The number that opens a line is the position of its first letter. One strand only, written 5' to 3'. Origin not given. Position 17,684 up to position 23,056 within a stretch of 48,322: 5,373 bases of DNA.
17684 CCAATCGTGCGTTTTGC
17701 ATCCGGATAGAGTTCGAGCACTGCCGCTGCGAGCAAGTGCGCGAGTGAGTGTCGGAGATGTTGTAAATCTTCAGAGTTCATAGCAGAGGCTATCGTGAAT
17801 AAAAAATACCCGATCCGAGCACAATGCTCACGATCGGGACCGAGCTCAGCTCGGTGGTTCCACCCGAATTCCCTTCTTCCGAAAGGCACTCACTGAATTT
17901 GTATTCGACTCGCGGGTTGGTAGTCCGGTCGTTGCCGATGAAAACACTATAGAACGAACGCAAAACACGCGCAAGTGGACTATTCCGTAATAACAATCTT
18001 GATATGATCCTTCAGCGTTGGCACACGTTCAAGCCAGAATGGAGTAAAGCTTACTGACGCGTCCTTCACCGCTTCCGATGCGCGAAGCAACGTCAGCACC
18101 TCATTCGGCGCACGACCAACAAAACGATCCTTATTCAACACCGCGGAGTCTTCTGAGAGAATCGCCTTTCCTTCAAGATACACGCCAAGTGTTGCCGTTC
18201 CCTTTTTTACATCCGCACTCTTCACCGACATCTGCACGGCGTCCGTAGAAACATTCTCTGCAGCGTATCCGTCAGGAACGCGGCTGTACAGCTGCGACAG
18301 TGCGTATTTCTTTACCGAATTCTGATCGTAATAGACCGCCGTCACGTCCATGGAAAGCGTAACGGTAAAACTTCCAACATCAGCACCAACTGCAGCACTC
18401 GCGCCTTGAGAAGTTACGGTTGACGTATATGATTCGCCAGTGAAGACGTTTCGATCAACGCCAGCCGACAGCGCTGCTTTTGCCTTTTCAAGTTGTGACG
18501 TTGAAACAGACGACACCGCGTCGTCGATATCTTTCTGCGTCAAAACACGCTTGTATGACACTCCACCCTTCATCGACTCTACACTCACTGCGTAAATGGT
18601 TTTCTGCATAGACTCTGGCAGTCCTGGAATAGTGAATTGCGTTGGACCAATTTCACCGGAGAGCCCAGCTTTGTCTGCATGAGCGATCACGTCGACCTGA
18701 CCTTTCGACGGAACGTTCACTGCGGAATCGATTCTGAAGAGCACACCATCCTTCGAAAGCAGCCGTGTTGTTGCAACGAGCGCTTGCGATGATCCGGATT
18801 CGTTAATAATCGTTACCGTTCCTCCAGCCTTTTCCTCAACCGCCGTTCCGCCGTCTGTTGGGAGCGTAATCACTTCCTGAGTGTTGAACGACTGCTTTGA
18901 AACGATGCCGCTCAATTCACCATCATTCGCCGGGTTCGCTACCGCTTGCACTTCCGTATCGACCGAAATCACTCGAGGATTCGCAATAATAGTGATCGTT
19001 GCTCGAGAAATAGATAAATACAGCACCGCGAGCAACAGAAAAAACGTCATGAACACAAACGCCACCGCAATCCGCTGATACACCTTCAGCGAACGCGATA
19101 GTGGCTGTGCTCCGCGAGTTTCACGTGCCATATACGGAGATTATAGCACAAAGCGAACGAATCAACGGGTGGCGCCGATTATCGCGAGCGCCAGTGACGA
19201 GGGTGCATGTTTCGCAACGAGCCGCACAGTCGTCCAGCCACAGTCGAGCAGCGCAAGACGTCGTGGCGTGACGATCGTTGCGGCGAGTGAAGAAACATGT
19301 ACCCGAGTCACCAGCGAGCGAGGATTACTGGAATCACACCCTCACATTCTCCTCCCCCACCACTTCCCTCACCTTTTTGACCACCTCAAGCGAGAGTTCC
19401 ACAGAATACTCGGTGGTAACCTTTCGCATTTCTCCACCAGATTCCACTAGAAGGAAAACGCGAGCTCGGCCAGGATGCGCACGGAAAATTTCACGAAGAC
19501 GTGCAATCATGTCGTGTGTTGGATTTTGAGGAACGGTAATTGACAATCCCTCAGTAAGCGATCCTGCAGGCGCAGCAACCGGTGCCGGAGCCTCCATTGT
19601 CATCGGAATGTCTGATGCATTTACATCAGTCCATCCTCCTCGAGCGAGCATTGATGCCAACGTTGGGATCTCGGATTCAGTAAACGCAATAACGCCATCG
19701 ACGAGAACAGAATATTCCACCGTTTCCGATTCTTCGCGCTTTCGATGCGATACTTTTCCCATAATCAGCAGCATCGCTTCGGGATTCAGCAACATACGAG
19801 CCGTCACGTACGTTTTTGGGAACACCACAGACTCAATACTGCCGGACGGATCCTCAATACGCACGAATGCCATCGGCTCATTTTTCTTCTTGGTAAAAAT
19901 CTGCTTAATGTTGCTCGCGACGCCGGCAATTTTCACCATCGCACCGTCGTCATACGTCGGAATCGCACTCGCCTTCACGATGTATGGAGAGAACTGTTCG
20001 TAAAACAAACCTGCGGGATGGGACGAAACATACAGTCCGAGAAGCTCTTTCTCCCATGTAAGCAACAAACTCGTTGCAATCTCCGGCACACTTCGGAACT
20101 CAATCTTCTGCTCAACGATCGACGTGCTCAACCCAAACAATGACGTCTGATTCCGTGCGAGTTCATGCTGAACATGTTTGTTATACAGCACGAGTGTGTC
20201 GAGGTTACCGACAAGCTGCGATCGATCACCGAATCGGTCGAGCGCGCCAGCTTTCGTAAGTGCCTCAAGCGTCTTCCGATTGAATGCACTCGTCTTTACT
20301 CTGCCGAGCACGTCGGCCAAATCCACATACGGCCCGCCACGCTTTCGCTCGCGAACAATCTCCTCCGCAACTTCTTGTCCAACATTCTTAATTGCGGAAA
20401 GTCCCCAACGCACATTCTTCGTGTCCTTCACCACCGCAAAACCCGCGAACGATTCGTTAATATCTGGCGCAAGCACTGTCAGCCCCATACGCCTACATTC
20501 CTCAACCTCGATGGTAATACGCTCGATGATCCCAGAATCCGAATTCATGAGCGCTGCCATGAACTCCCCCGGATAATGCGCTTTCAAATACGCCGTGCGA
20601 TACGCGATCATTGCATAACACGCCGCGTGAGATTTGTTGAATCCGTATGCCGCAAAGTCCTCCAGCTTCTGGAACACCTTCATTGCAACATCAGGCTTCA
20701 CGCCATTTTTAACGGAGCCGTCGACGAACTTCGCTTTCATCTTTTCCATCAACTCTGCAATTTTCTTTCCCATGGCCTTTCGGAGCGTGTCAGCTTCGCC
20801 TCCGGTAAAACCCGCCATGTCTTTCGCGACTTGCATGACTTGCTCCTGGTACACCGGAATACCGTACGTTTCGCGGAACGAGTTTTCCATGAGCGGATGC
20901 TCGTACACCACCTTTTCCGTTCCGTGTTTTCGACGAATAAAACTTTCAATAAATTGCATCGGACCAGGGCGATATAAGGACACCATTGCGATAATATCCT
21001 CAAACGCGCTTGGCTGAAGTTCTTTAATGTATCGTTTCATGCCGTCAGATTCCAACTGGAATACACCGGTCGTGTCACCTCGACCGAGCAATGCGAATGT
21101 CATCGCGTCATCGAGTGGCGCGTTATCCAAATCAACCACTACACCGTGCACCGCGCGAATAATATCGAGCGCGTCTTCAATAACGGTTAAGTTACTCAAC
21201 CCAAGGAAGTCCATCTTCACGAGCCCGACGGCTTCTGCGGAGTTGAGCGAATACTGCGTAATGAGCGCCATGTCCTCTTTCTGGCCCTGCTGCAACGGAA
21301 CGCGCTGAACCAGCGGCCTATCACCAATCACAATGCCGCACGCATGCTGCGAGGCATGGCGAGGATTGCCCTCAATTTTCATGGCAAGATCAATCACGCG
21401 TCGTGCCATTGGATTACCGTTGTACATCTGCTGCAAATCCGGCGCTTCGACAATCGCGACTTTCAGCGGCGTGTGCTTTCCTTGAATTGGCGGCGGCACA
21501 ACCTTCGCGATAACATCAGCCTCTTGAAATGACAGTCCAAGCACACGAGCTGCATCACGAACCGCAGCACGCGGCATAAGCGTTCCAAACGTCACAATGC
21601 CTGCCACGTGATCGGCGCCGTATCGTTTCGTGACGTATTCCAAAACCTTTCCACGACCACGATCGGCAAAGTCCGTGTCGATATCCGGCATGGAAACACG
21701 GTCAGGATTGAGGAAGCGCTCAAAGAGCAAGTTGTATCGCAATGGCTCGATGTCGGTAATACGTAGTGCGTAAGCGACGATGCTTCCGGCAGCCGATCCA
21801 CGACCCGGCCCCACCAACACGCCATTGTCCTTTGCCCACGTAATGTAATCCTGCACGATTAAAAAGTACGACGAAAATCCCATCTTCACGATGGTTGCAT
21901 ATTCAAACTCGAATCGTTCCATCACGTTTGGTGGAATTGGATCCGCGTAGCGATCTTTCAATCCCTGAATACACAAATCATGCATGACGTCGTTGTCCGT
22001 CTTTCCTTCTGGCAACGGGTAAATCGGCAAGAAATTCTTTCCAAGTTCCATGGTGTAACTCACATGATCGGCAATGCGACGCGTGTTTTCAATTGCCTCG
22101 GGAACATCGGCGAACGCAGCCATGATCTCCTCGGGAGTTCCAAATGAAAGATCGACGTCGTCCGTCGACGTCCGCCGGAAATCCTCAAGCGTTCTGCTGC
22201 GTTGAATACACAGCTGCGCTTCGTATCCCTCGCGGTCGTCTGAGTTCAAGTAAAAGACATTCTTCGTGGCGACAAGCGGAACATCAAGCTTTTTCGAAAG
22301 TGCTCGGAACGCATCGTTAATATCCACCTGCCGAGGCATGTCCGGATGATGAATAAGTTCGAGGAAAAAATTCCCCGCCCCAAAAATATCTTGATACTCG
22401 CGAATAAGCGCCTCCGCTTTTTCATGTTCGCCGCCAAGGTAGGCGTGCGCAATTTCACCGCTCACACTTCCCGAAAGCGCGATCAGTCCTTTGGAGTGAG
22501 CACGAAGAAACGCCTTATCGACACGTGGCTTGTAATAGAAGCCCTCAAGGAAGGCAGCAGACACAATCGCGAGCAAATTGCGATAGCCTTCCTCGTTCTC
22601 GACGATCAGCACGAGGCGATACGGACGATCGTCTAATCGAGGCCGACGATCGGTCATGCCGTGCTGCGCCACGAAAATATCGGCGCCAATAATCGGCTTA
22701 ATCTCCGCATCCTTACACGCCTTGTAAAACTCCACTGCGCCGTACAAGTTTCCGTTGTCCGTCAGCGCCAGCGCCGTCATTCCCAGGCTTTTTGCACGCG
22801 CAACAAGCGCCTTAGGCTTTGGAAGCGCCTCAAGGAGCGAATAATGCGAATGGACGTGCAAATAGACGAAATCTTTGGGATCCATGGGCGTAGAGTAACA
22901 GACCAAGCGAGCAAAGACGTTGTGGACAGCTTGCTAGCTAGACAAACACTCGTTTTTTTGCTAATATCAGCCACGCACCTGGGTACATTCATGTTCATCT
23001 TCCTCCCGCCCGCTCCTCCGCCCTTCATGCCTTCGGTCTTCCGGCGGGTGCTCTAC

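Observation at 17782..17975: Compact T-box riboswitch with an ultrashort Stem I upstream of thrS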

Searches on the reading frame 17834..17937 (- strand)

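Call 65: search_protein_families(library=ncbifam, proteins=[L201:6413-7786:-], max_evalue=1e-10)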
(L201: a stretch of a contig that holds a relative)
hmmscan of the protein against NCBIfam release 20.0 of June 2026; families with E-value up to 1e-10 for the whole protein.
L201:6413-7786:- (457 aa): 6 families
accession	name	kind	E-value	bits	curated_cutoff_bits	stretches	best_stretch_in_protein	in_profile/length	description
NF003211.1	PRK04173.1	equivalog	7.4e-200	664.6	312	1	7-449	2-453/454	glycine--tRNA ligase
TIGR00389.1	glyS_dimeric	equivalog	5.1e-160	533.7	243.3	3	6-232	3-235/565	glycine--tRNA ligase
NF011484.0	PRK14894.1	equivalog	8e-146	486.3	1050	2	2-336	2-336/539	glycine--tRNA ligase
NF006625.0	PRK09194.1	equivalog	4.7e-13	48.9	558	0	351-448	457-556/559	proline--tRNA ligase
TIGR00418.1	thrS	equivalog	1.9e-12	46.9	383.65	0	359-448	470-559/565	threonine--tRNA ligase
NF008979.1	PRK12325.1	exception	1.9e-12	46.8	550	0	355-449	338-435/437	proline--tRNA ligase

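Call 67: find_homologous_proteins(query=L201:6413-7786:-, max_evalue=1e-100)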
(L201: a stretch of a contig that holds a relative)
Query L201:6413-7786:- (457 aa): 8000 proteins with E <= 1e-100 among 8000 candidates; the best 120 are listed.
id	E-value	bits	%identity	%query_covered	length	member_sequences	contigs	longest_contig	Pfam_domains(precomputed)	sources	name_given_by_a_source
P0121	0.0e+0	1070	100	100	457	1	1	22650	PF03129.26,PF00587.31,PF28494.1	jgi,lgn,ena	-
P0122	7.8e-254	861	79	99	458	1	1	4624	PF03129.26,PF00587.31,PF28494.1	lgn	-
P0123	2.0e-235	800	74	96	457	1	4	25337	PF03129.26,PF00587.31,PF28494.1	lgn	-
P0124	8.1e-234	795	73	99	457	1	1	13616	PF03129.26,PF00587.31,PF28494.1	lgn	-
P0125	6.0e-231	785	72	98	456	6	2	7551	PF03129.26,PF00587.31,PF28494.1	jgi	jgi:glycyl-tRNA synthetase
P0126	7.9e-230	782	72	98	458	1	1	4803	PF03129.26,PF00587.31,PF28494.1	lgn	-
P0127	7.6e-229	778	70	98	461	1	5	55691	PF03129.26,PF00587.31,PF28494.1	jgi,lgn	jgi:glycyl-tRNA synthetase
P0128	1.1e-227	775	71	98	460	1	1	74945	PF03129.26,PF00587.31,PF28494.1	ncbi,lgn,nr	ncbi:MAG: glycine--tRNA ligase [Candidatus Magasanikbacteria bacterium]|nr:glycine--tRNA ligase [Can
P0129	6.8e-227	772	71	98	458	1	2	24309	PF03129.26,PF00587.31,PF28494.1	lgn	-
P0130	8.4e-224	762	70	98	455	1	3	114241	PF03129.26,PF00587.31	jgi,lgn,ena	-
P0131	2.1e-222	757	69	98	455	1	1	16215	PF03129.26,PF00587.31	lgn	-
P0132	1.1e-216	738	67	99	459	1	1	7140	PF03129.26,PF00587.31,PF28494.1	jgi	jgi:glycyl-tRNA synthetase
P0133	1.7e-216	738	69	98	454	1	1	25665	PF03129.26,PF00587.31,PF28494.1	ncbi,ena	-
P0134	1.6e-215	734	68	99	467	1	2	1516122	PF03129.26,PF00587.31,PF28494.1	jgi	jgi:glycyl-tRNA synthetase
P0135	4.2e-215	733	67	98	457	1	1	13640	PF03129.26,PF00587.31,PF28494.1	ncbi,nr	ncbi:glycine--tRNA ligase [Candidatus Uhrbacteria bacterium]|nr:glycine--tRNA ligase [Candidatus Uhr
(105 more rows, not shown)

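Call 68: find_encoding_contigs(protein=P0123, flank=1200, max_places=1)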
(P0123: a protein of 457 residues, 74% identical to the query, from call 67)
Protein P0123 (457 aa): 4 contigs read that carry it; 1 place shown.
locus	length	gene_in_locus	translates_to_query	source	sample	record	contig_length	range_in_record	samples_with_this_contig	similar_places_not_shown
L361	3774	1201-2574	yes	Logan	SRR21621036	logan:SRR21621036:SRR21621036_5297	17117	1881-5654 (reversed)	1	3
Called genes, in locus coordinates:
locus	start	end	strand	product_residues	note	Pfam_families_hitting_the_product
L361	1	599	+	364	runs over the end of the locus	PF15902:Sortilin-Vps10 (weak), PF25852:DUF6242_C (faint), PF14870:PSII_BNR (faint), PF02012:BNR (faint), PF15902:Sortilin-Vps10 (weak)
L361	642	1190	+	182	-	PF01765:RRF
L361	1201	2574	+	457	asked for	PF28494:GlyRS_ins_1 (faint), PF00587:tRNA-synt_2b, PF03129:HGTP_anticodon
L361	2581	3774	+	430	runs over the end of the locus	PF00675:Peptidase_M16, PF05193:Peptidase_M16_C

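Call 69: find_encoding_contigs(protein=P0128, flank=1200, max_places=1)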
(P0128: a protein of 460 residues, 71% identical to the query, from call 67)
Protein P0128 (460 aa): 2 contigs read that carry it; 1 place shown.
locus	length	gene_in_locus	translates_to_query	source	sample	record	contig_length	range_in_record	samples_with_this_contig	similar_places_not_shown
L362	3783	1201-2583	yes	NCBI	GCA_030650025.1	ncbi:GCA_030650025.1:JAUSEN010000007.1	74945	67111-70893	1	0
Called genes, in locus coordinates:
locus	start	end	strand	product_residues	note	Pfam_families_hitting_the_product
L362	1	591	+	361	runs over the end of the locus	PF25852:DUF6242_C (faint), PF14870:PSII_BNR (weak), PF15902:Sortilin-Vps10 (weak), PF02012:BNR (faint), PF15902:Sortilin-Vps10 (weak)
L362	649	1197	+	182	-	PF01765:RRF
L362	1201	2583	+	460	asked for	PF28494:GlyRS_ins_1 (faint), PF00587:tRNA-synt_2b, PF03129:HGTP_anticodon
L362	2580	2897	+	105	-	-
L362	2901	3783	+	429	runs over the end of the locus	PF00675:Peptidase_M16, PF05193:Peptidase_M16_C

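Call 70: find_encoding_contigs(protein=P0135, flank=1200, max_places=1)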
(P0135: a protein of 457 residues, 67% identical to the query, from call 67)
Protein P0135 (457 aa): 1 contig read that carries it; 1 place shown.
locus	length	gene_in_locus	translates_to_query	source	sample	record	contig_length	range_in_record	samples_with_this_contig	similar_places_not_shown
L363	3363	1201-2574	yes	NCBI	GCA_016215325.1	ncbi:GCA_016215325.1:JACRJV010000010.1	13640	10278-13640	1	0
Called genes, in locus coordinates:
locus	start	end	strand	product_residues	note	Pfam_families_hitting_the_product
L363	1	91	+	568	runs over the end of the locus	PF03485:Arg_tRNA_synt_N, PF00750:tRNA-synt_1d, PF05746:DALR_1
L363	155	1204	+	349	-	PF01594:AI-2E_transport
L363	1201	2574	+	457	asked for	PF28494:GlyRS_ins_1 (weak), PF00587:tRNA-synt_2b, PF03129:HGTP_anticodon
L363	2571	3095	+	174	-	-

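Call 71: find_encoding_contigs(protein=P0130, flank=1200, max_places=1)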
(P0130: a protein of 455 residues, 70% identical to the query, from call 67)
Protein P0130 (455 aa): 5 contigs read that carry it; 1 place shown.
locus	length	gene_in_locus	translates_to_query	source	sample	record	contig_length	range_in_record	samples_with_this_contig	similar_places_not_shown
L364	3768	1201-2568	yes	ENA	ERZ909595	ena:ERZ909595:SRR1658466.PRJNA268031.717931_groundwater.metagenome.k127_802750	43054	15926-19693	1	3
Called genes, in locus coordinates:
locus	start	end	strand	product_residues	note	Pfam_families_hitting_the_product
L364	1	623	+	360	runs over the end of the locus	PF14870:PSII_BNR (faint), PF25852:DUF6242_C (faint), PF15902:Sortilin-Vps10, PF02012:BNR (faint), PF15902:Sortilin-Vps10 (weak)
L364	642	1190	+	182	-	PF01765:RRF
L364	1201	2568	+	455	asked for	PF00587:tRNA-synt_2b, PF03129:HGTP_anticodon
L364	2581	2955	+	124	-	-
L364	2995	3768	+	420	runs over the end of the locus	PF00675:Peptidase_M16, PF05193:Peptidase_M16_C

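Call 72: find_encoding_contigs(protein=P0122, flank=1500, max_places=1)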
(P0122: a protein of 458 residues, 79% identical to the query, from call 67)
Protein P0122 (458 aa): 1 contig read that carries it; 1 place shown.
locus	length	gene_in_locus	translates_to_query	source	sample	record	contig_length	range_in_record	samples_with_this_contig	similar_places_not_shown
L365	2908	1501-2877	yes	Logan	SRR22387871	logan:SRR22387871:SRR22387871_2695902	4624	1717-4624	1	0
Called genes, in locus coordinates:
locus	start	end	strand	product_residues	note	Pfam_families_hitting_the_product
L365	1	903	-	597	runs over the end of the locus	PF01717:Meth_synt_2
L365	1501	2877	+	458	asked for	PF28494:GlyRS_ins_1 (faint), PF00587:tRNA-synt_2b, PF03129:HGTP_anticodon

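Call 73: find_encoding_contigs(protein=P0124, flank=1500, max_places=1)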
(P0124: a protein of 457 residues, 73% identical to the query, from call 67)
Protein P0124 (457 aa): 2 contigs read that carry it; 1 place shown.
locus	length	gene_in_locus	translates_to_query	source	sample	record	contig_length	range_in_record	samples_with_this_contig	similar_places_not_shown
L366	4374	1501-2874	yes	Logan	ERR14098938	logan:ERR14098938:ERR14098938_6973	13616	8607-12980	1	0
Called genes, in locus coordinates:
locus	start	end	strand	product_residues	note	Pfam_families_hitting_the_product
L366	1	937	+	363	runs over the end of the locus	PF25852:DUF6242_C (faint), PF14870:PSII_BNR (faint), PF15902:Sortilin-Vps10 (weak), PF02012:BNR (faint), PF15902:Sortilin-Vps10 (weak)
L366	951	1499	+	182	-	PF01765:RRF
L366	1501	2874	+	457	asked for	PF28494:GlyRS_ins_1 (faint), PF00587:tRNA-synt_2b, PF03129:HGTP_anticodon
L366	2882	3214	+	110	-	-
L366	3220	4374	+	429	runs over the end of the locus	PF00675:Peptidase_M16, PF05193:Peptidase_M16_C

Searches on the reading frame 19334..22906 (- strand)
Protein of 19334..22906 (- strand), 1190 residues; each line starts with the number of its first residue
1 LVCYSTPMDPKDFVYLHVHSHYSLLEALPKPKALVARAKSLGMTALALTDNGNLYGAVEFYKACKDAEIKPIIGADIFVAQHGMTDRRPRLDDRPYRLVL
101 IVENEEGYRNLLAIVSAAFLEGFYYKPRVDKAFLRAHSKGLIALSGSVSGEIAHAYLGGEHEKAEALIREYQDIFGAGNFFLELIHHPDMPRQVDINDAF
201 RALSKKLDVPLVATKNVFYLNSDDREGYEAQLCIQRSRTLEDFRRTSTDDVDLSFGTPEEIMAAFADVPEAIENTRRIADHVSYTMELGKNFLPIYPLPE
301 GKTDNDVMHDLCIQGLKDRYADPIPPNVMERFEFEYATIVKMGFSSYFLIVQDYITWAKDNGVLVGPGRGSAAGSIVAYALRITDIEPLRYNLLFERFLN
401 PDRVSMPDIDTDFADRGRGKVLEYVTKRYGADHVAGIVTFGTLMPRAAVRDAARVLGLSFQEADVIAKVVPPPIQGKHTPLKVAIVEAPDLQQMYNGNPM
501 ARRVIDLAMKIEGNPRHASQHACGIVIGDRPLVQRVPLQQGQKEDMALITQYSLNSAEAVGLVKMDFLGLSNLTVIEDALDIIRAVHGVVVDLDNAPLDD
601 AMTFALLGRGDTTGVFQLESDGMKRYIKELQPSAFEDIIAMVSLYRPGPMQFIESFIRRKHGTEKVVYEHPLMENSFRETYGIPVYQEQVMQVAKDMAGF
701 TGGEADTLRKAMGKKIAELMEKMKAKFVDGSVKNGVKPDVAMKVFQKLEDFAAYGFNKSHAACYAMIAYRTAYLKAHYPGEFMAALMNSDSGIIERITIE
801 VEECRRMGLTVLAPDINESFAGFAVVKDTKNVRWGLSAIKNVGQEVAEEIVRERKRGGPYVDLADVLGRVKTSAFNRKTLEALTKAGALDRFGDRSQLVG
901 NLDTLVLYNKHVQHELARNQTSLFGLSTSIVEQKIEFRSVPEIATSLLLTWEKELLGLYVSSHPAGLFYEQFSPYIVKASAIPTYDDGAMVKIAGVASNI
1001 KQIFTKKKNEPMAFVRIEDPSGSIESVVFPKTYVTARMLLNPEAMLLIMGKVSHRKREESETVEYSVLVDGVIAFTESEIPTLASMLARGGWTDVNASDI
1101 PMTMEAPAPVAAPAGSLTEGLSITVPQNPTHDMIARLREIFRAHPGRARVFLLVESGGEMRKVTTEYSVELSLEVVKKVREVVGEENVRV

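Call 9: search_protein_families(library=pfam, proteins=[window:19334-22906:-])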
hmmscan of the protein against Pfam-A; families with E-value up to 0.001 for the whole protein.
window:19334-22906:- (1190 aa): 5 families
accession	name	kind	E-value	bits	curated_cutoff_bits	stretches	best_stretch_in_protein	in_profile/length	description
PF07733.18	DNA_pol3_alpha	-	1.7e-96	323.3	23.9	1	308-569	3-260/260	Bacterial DNA polymerase III alpha NTPase domain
PF17657.6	DNA_pol3_finger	-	1.6e-62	210.1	22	1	572-735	1-166/166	Bacterial DNA polymerase III alpha subunit finger domain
PF02811.25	PHP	-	1.5e-52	178.7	26.4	1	16-186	2-163/164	PHP domain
PF14579.12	HHH_6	-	8.1e-27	93.7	25.6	1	808-898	1-90/90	Helix-hairpin-helix motif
PF01336.31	tRNA_anti-codon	-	1.4e-08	34.9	27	1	991-1070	1-70/75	OB-fold nucleic acid binding domain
